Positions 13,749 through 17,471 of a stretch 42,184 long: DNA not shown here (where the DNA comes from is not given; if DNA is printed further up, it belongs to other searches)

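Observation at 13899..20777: HdrA-REC is translationally coupled to a sensor kinase and a REC-kinase hybrid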

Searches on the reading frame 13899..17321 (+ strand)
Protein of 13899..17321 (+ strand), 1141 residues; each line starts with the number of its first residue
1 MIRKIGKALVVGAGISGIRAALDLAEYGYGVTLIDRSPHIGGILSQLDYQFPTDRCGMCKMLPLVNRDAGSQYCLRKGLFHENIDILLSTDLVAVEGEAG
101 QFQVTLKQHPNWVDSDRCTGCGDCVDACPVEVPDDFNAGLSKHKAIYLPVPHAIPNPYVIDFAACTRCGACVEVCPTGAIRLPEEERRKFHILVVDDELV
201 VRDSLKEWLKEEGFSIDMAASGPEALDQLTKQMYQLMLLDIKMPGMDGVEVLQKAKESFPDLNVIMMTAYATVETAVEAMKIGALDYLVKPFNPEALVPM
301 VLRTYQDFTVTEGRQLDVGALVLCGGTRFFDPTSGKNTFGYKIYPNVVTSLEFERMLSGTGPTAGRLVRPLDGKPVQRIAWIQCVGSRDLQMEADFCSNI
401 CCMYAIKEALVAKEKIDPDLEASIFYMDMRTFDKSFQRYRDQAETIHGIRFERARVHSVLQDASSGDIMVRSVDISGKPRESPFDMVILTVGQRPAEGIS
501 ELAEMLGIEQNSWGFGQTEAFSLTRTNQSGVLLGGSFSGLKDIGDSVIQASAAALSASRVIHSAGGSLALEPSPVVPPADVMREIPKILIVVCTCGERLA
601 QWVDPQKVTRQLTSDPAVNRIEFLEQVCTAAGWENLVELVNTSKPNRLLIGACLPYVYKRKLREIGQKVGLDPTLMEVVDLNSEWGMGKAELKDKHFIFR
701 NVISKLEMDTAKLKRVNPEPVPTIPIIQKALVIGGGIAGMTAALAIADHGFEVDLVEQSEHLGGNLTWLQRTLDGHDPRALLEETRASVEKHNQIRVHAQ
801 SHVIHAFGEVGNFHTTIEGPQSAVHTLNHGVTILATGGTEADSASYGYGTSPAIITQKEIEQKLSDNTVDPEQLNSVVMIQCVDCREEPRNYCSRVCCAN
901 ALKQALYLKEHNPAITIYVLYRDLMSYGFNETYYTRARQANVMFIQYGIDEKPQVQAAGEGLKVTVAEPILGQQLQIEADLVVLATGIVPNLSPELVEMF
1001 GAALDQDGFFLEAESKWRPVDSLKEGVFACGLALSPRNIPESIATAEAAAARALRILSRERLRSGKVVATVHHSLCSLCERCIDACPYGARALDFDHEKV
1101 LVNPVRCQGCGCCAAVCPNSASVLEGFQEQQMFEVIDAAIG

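Call 7: search_protein_families(library=pfam, proteins=[window:13899-17321:+], max_evalue=0.01)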
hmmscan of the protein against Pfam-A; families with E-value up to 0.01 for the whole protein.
window:13899-17321:+ (1141 aa): 32 families (the best 25 are shown)
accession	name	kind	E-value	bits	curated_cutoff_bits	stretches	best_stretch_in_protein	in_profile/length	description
PF00072.30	Response_reg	-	8e-32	110.1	30.2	1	192-300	1-109/111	Response regulator receiver domain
PF07992.20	Pyr_redox_2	-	7.8e-26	91.6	26.1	4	730-848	3-119/291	Pyridine nucleotide-disulphide oxidoreductase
PF00037.32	Fer4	-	1.8e-22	78.6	21.1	4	158-181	1-24/24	4Fe-4S binding domain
PF13237.11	Fer4_10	-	6.4e-19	68.1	25.5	3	1073-1118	6-53/53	4Fe-4S dicluster domain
PF12838.12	Fer4_7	-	1e-18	67.9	27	3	1076-1120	2-51/52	4Fe-4S dicluster domain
PF13450.12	NAD_binding_8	-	3e-17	63.1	21.9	2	732-767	1-36/68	NAD(P)-binding Rossmann-like domain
PF12831.13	FAD_oxidored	-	3.6e-16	59.9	27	2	731-775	3-48/416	FAD dependent oxidoreductase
PF13187.11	Fer4_9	-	1.5e-13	51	27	2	117-180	1-52/52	4Fe-4S dicluster domain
PF00890.30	FAD_binding_2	-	3.9e-13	49.8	20.4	2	730-777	2-49/414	FAD binding domain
PF00070.33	Pyr_redox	-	1.3e-12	48.5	22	2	7-41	1-35/82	Pyridine nucleotide-disulphide oxidoreductase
PF01266.30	DAO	-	1.7e-11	44.7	27.9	2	8-41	2-35/353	FAD dependent oxidoreductase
PF14697.11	Fer4_21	-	5.2e-11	43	35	2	1069-1119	1-53/59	4Fe-4S dicluster domain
PF12797.12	Fer4_2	-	6.7e-11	41.8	24.5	2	112-130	4-22/22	4Fe-4S binding domain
PF13484.11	Fer4_16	-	1.3e-10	42.3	30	1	165-185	2-22/66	4Fe-4S double cluster binding domain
PF01134.28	GIDA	-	8.9e-10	38.6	22.1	2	731-759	3-31/391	Glucose inhibited division protein A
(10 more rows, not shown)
